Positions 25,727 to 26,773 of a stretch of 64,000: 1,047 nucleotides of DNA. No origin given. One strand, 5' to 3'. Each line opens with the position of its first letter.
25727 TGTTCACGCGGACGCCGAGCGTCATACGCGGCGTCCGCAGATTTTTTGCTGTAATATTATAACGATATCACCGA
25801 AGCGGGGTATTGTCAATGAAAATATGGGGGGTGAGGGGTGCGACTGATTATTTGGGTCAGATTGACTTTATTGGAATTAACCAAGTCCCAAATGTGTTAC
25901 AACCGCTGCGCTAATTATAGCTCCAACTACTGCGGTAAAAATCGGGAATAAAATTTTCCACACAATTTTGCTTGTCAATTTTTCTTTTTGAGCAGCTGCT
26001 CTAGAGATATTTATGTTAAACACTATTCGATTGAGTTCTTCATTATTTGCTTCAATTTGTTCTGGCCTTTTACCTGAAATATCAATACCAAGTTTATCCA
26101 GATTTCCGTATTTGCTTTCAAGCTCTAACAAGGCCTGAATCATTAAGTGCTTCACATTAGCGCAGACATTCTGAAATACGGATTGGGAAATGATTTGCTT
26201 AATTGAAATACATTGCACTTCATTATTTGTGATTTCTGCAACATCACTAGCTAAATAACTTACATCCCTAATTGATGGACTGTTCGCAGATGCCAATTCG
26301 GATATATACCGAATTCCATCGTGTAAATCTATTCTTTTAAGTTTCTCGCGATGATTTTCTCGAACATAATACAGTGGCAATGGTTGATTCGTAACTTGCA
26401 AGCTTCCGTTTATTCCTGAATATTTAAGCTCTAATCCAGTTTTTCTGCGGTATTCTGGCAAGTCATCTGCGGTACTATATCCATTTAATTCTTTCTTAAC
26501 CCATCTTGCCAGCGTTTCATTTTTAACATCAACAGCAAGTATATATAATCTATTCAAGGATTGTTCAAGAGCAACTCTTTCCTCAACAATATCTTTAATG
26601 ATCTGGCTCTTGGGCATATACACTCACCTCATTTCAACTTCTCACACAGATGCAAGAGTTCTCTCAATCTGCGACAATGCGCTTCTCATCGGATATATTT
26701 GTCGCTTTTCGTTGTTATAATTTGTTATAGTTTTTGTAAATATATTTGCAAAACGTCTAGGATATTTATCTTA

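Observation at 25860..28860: Low-GC three-gene island: AbiTii-like/TM protein, unknown 196-aa protein, COG1373 ATPase (candidate defence locus)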

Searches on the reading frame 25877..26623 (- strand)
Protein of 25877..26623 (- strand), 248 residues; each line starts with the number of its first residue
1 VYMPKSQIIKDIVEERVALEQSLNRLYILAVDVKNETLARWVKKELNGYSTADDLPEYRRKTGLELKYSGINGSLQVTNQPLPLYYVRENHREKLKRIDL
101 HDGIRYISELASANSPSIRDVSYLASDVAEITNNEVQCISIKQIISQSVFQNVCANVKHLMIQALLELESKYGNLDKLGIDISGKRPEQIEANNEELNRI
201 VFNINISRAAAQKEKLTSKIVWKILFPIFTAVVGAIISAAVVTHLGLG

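Call 3: search_protein_families(library=pfam, proteins=[window:25877-26623:-], max_evalue=1)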
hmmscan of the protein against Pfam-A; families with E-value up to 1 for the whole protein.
window:25877-26623:- (248 aa): 3 families
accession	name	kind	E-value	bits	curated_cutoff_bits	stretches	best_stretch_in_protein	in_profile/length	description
PF18864.6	AbiTii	-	3.9e-25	89.6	27.6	1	7-175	5-170/189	AbiTii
PF00052.24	Laminin_B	-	0.052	13.8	22.4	1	140-192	80-132/136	Laminin B (Domain IV)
PF14398.11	ATPgrasp_YheCD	-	0.059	13.1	26.8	1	141-187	166-215/255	YheC/D like ATP-grasp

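Call 4: search_protein_families(library=padloc, proteins=[window:25877-26623:-], max_evalue=1)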
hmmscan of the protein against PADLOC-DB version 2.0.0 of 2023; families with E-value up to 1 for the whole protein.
window:25877-26623:- (248 aa): 2 families
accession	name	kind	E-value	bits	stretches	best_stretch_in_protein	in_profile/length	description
PDLC02334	AbiTii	-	3.4e-26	90.7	1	7-178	5-169/185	AbiTii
PDLC01158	Mem_04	-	0.017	12.8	1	137-243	5-60/212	"Membrane protein (2TM at N-terminus and a globular domain) in type III operon, could be a CARF domain diverged beyond r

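Call 5: search_protein_families(library=ncbifam, proteins=[window:25877-26623:-], max_evalue=1)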
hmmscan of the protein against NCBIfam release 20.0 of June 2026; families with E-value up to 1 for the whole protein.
window:25877-26623:- (248 aa): 0 families

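Call 6: search_protein_families(library=phrogs, proteins=[window:25877-26623:-], max_evalue=1)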
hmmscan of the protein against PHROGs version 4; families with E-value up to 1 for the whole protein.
window:25877-26623:- (248 aa): 2 families
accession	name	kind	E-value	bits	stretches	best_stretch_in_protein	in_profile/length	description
phrog_7418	-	unknown function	0.12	13.6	1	90-160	21-89/106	-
phrog_937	-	other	0.55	11.6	1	167-239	40-109/115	hemolysin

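Call 13: find_homologous_proteins(query=window:25877-26623:-, max_evalue=0.001)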
Query window:25877-26623:- (248 aa): 39 proteins with E <= 0.001 among 689 candidates.
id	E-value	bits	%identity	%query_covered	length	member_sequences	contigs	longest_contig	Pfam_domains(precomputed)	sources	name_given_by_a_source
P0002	1.1e-152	524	100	99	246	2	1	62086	PF18864.7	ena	-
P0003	8.9e-98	345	64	99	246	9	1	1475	PF18864.7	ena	-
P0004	8.5e-95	335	61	99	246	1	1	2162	PF18864.7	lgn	-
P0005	5.9e-94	332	61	99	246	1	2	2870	PF18864.7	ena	-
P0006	7.3e-94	332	63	99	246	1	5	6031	PF18864.7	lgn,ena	-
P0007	2.2e-93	330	62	99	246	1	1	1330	PF18864.7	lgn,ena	-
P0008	5.4e-93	329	64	95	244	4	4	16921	PF18864.7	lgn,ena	-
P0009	4.3e-91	323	63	95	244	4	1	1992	PF18864.7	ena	-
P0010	5.8e-80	286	55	99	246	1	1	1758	PF18864.7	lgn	-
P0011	9.2e-80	286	56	99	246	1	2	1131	PF18864.7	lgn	-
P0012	9.9e-79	282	55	99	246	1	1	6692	PF18864.7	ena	-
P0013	1.0e-78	282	56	99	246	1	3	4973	PF18864.7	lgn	-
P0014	1.6e-78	281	55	99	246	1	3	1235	PF18864.7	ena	-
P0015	4.2e-74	267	51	99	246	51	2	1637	PF18864.7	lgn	-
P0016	3.6e-71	258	49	99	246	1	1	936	PF18864.7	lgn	-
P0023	1.2e-66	243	48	99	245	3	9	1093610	PF18864.7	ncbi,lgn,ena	-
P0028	5.7e-58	214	59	70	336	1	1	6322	PF18864.7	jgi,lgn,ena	-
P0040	3.5e-8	51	29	75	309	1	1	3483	PF18864.7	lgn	-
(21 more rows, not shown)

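Call 14: find_encoding_contigs(protein=P0023, flank=6000, max_places=4)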
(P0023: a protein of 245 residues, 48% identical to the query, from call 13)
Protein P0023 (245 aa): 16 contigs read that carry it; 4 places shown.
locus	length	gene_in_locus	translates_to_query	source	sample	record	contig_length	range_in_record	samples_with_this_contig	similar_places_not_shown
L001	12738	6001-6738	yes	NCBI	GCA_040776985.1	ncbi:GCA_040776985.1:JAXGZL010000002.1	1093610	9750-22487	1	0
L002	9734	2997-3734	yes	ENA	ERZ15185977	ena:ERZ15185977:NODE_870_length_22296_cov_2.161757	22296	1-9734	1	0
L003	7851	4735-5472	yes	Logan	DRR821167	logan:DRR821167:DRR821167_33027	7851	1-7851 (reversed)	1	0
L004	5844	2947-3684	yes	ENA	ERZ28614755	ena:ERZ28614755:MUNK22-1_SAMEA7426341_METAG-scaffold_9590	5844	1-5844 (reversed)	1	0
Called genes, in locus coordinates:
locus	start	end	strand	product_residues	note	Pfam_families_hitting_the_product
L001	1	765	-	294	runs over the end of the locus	PF06114:Peptidase_M78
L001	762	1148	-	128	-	PF13560:HTH_31, PF12844:HTH_19 (weak), PF01381:HTH_3 (weak)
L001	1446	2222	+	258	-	PF12728:HTH_17 (weak)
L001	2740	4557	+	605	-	PF03235:GmrSD_N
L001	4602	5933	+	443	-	PF24706:DUF7669, PF19827:DUF6308 (faint), PF24706:DUF7669, PF27257:HI_0787_N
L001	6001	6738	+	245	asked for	PF18864:AbiTii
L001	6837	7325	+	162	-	-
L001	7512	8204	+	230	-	PF02810:SEC-C (weak)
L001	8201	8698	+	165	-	-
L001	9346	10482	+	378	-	-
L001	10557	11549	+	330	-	PF00239:Resolvase, PF07508:Recombinase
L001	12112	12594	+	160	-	-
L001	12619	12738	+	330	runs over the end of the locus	PF00239:Resolvase, PF07508:Recombinase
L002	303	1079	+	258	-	PF12728:HTH_17 (weak)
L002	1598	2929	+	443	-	PF24706:DUF7669, PF19827:DUF6308 (faint), PF24706:DUF7669, PF27257:HI_0787_N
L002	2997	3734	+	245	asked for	PF18864:AbiTii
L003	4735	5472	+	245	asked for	PF18864:AbiTii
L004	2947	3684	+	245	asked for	PF18864:AbiTii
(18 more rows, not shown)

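Call 15: find_encoding_contigs(protein=P0008, flank=6000, max_places=4)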
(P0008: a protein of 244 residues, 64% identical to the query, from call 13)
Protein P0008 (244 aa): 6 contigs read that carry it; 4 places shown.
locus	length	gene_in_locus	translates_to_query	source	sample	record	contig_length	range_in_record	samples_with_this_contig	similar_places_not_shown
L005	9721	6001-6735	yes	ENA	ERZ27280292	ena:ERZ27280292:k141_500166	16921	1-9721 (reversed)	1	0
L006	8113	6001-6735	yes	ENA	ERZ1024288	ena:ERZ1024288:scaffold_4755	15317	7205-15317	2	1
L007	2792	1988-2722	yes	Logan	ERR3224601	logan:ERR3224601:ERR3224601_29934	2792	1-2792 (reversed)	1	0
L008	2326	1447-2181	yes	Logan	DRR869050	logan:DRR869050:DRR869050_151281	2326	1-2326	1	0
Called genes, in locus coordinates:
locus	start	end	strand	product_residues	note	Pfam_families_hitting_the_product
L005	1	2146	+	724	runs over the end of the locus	PF01555:N6_N4_Mtase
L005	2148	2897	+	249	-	-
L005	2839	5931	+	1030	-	PF00270:DEAD (weak), PF04851:ResIII, PF19778:RE_endonuc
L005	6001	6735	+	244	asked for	PF18864:AbiTii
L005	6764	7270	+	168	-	-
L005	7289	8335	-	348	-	PF19553:DUF6076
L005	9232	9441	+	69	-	PF12728:HTH_17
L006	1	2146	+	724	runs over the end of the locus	PF01555:N6_N4_Mtase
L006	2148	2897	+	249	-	-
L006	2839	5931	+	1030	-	PF00270:DEAD (weak), PF04851:ResIII, PF19778:RE_endonuc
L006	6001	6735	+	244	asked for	PF18864:AbiTii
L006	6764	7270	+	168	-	-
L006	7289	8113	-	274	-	?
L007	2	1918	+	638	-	?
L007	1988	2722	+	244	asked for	PF18864:AbiTii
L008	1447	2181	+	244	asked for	PF18864:AbiTii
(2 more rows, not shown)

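Call 16: find_encoding_contigs(protein=P0002, flank=6000, max_places=3)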
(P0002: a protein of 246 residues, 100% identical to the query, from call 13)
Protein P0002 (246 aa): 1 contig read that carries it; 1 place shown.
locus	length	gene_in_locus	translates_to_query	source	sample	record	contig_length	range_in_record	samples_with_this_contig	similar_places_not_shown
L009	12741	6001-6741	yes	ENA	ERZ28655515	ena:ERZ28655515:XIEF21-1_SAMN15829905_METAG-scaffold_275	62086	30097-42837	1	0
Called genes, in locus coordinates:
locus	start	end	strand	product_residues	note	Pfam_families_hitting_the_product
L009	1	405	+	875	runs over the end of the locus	PF02743:dCache_1, PF00512:HisKA, PF02518:HATPase_c, PF00072:Response_reg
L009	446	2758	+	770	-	PF00512:HisKA, PF02518:HATPase_c, PF00072:Response_reg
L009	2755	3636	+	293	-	PF02567:PhzC-PhzF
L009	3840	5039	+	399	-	PF13173:AAA_14, PF13635:DUF4143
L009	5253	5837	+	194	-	-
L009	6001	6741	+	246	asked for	PF18864:AbiTii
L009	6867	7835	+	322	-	PF00291:PALP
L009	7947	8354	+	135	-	PF12641:Flavodoxin_3 (weak), PF12724:Flavodoxin_5 (weak)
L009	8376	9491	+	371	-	PF01545:Cation_efflux, PF16916:ZT_dimer (weak)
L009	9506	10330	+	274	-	PF14697:Fer4_21 (faint), PF12838:Fer4_7 (faint), PF13183:Fer4_8 (faint), PF13534:Fer4_17 (faint), PF00037:Fer4 (weak), PF12837:Fer4_6 (weak), PF13237:Fer4_10 (weak), PF13187:Fer4_9, +2 more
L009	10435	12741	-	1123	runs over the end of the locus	PF13306:LRR_5, PF13855:LRR_8 (faint), PF13306:LRR_5, PF12799:LRR_4 (faint), PF13306:LRR_5, PF23952:LRR_EndoS (faint), PF13306:LRR_5, PF13229:Beta_helix (weak)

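Call 21: find_encoding_contigs(protein=P0006, flank=5000, max_places=5)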
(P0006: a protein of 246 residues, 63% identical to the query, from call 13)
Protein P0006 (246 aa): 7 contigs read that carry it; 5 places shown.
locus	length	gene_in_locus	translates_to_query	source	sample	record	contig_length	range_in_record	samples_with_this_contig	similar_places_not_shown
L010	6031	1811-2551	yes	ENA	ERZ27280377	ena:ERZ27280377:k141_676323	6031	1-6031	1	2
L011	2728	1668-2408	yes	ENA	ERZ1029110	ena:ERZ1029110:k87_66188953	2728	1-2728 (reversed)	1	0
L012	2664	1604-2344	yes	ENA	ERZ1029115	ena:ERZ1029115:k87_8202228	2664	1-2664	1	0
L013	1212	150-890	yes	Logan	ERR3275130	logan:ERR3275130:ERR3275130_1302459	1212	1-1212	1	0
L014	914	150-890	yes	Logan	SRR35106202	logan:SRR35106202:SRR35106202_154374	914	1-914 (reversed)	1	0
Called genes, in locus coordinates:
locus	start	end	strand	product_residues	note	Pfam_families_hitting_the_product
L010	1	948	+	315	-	?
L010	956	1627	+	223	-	-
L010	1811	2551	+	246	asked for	PF18864:AbiTii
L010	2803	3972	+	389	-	-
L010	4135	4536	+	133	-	-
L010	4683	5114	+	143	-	-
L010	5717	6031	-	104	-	?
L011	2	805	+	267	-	?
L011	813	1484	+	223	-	-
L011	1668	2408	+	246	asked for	PF18864:AbiTii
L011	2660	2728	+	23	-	?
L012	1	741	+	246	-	?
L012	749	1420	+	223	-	-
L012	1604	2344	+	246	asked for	PF18864:AbiTii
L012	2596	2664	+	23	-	?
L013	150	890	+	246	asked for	PF18864:AbiTii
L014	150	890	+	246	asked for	PF18864:AbiTii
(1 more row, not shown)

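Call 22: find_encoding_contigs(protein=P0012, flank=5000, max_places=3)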
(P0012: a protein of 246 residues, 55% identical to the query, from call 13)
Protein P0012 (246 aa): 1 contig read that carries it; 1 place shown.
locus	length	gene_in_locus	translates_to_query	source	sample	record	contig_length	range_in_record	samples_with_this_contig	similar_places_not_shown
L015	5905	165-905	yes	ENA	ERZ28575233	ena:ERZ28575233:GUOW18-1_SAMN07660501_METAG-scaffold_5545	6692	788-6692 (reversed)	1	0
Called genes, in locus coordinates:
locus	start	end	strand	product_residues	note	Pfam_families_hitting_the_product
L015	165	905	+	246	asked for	PF18864:AbiTii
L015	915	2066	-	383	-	PF14659:Phage_int_SAM_3, PF22022:Phage_int_M (faint), PF00589:Phage_integrase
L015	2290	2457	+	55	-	PF18495:VbhA (weak)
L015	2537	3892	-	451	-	PF18555:MobL, PF08238:Sel1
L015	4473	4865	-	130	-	-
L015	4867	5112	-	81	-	-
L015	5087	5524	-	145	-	PF01978:TrmB (weak), PF13730:HTH_36, PF14947:HTH_45 (faint), PF13412:HTH_24 (faint)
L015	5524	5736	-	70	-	PF12728:HTH_17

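Call 66: search_dna_similar(query=window:25877-26617:-, collection=plasmids, mode=protein, max_rows=25)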
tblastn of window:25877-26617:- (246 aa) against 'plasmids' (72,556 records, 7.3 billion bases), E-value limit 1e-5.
Records with a match: 12; places in all: 12; records where one place covers at least 80% of the query: 11.
Best place of each record, by identity: <60% 12.
By first word of the organism name: Enterococcus 9; Lactococcus 2; Lysinibacillus 1.
By predicted mobility (MOB-suite, as given by PLSDB): conjugative 8; non-mobilizable 3; mobilizable 1.
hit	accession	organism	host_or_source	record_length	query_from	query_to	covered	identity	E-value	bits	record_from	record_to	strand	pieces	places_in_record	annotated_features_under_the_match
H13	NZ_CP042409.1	Lactococcus lactis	cell culture,kimchi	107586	1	216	88%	36.4%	5e-25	110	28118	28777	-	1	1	hypothetical protein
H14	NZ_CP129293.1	Lactococcus lactis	Food Material,Mixed Culture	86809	1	216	88%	35.5%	4e-24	107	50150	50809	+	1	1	hypothetical protein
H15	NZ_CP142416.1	Enterococcus faecium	Bovine,milk sample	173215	1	201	82%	34.8%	2e-28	120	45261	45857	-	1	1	hypothetical protein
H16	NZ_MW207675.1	Enterococcus faecium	-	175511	1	201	82%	34.8%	2e-28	120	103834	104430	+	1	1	hypothetical protein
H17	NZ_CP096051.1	Enterococcus faecium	piglet,cell culture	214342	1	201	82%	34.8%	2e-28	120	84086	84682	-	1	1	hypothetical protein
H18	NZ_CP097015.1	Enterococcus faecium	whole organism,pet food (BARF)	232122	1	201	82%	34.8%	2e-28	120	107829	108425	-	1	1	hypothetical protein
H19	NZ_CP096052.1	Enterococcus faecium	nursery pig,cell culture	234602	1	201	82%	34.8%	2e-28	120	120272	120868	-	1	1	hypothetical protein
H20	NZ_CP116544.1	Enterococcus faecium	Bos taurus,whole organism,fecal sample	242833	1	201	82%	34.8%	2e-28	120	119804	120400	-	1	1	hypothetical protein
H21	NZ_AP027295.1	Enterococcus faecium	Bacteria,excrement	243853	1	201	82%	34.8%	2e-28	120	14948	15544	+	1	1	hypothetical protein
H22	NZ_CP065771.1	Enterococcus faecium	Homo sapiens,Digestive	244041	1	201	82%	34.8%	2e-28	120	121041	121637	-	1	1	hypothetical protein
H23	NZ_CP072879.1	Enterococcus faecium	stream/river surface water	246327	1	201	82%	34.8%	2e-28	120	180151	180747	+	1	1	hypothetical protein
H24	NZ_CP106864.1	Lysinibacillus capsici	water,water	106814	1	113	46%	33.3%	7e-9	63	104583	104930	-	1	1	hypothetical protein | TIR domain-containing protein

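Call 67: get_annotated_region(hit=H13, flank=3000)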
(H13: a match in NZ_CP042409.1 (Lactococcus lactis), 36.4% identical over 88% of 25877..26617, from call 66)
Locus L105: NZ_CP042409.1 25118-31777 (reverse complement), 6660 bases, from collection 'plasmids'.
description: Lactococcus lactis strain CBA3619 plasmid unnamed, complete sequence
organism: Lactococcus lactis (NCBI taxid 1358)
taxonomy: Bacteria; Bacillota; Bacilli; Lactobacillales; Streptococcaceae; Lactococcus; Lactococcus lactis
host: -; source: cell culture,kimchi; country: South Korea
typing (MOB-suite, as given by PLSDB): conjugative; replicon rep_cluster_2422; relaxase MOB_Unknown; mating-pair formation MPF_T
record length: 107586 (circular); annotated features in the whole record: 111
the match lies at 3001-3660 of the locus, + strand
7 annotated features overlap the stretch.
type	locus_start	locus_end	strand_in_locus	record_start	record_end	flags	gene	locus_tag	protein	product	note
CDS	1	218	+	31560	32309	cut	pnuC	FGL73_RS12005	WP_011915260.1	nicotinamide riboside transporter PnuC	GO:0015890 - nicotinamide mononucleotide transport [Evidence IEA]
CDS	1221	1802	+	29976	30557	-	-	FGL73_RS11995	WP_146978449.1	recombinase family protein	GO:0006310 - DNA recombination [Evidence IEA]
CDS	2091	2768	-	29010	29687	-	-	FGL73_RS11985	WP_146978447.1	toll/interleukin-1 receptor domain-containing protein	GO:0007165 - signal transduction [Evidence IEA]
CDS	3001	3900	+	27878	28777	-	-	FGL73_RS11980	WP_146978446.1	hypothetical protein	-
CDS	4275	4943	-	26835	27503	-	-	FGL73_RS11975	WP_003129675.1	TrkA family potassium uptake protein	GO:0006813 - potassium ion transport [Evidence IEA]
CDS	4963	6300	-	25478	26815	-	-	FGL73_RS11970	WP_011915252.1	potassium transporter TrkG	GO:0006812 - monoatomic cation transport [Evidence IEA]; GO:0055085 - transmembrane transport [Evidence IEA]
CDS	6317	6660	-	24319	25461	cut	-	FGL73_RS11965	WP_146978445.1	cation:proton antiporter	GO:0006812 - monoatomic cation transport [Evidence IEA]; GO:1902600 - proton transmembrane transport [Evidence IEA]; ...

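Call 68: get_annotated_region(hit=H15, flank=3000)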
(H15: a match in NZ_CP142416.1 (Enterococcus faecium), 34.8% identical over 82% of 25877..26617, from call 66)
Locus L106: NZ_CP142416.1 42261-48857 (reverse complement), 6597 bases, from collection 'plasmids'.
description: Enterococcus faecium strain BN83 plasmid pBN83-1, complete sequence
organism: Enterococcus faecium (NCBI taxid 1352)
taxonomy: Bacteria; Bacillota; Bacilli; Lactobacillales; Enterococcaceae; Enterococcus; Enterococcus faecium
host: -; source: Bovine,milk sample; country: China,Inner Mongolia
typing (MOB-suite, as given by PLSDB): non-mobilizable; replicon rep_cluster_1118,rep_cluster_893
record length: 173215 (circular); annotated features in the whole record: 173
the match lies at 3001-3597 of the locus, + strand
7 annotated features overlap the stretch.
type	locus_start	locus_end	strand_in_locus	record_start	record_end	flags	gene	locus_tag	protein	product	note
CDS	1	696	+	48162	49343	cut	-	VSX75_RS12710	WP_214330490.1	adenine-specific methyltransferase EcoRI family protein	-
CDS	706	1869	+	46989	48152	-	-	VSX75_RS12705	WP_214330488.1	DUF262 domain-containing protein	-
CDS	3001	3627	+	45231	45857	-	-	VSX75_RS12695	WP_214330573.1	hypothetical protein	-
CDS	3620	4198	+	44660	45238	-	-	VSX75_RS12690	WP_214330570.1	hypothetical protein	-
CDS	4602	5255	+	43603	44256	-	-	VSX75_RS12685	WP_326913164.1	type ISP restriction/modification enzyme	-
CDS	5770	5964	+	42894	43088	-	-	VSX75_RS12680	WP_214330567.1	hypothetical protein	-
CDS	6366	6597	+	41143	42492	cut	-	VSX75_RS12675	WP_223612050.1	site-specific integrase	GO:0015074 - DNA integration [Evidence IEA]; GO:0006310 - DNA recombination [Evidence IEA]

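Call 74: search_protein_families(library=pfam, proteins=[P0028, P0040, L105:3001-3900:+, L106:3620-4198:+, L001:6837-7325:+, L005:6764-7270:+, L010:956-1627:+], max_evalue=0.1)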
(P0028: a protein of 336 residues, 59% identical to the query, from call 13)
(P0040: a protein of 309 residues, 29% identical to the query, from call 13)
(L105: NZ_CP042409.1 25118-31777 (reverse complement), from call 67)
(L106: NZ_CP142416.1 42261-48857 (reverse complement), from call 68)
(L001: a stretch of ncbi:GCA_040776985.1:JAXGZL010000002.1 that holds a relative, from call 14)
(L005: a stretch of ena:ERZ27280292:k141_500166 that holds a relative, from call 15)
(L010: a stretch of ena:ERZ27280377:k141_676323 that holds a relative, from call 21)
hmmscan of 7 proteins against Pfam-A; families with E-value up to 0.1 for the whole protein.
P0028 (336 aa): 3 families
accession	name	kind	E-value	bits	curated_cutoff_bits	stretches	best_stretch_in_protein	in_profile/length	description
PF18864.6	AbiTii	-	6.9e-23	82.3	27.6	1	6-174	5-170/189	AbiTii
PF13643.11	DUF4145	-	0.00037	20.9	23.1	1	232-316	12-81/88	Domain of unknown function (DUF4145)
PF03118.21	RNA_pol_A_CTD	-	0.089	13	23.8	0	275-306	30-61/67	Bacterial RNA polymerase, alpha chain C terminal domain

P0040 (309 aa): 1 family
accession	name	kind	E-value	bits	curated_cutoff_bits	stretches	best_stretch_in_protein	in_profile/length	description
PF18864.6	AbiTii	-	7.2e-46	157.2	27.6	1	4-199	1-184/189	AbiTii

L105:3001-3900:+ (299 aa): 1 family
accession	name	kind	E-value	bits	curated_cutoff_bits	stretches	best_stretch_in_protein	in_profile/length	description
PF18864.6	AbiTii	-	6.2e-28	98.7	27.6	1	5-181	5-171/189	AbiTii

L106:3620-4198:+ (192 aa): 1 family
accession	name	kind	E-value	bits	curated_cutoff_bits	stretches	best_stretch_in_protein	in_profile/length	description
PF13273.12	DUF4064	-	0.027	15.1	32.1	1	4-33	3-32/102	Protein of unknown function (DUF4064)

L001:6837-7325:+ (162 aa): 2 families
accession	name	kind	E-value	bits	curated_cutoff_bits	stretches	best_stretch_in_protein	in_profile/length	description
PF23564.1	EF-hand_FSTL1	-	0.048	14.3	27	0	52-79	52-79/120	Follistatin-related protein 1, EF-hand domain pair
PF17694.6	DUF5540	-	0.069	13.8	25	0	113-132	4-23/77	Family of unknown function (DUF5540)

L005:6764-7270:+ (168 aa): 3 families
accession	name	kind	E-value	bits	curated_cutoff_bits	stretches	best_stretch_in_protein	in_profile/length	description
PF13417.12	GST_N_3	-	0.00092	19.9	22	1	85-147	4-60/75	Glutathione S-transferase, N-terminal domain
PF00462.30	Glutaredoxin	-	0.0051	17.4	22.9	1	84-140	5-56/60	Glutaredoxin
PF13098.12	Thioredoxin_2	-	0.084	13.7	27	0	77-101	6-30/104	Thioredoxin-like domain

L010:956-1627:+ (223 aa): 0 families
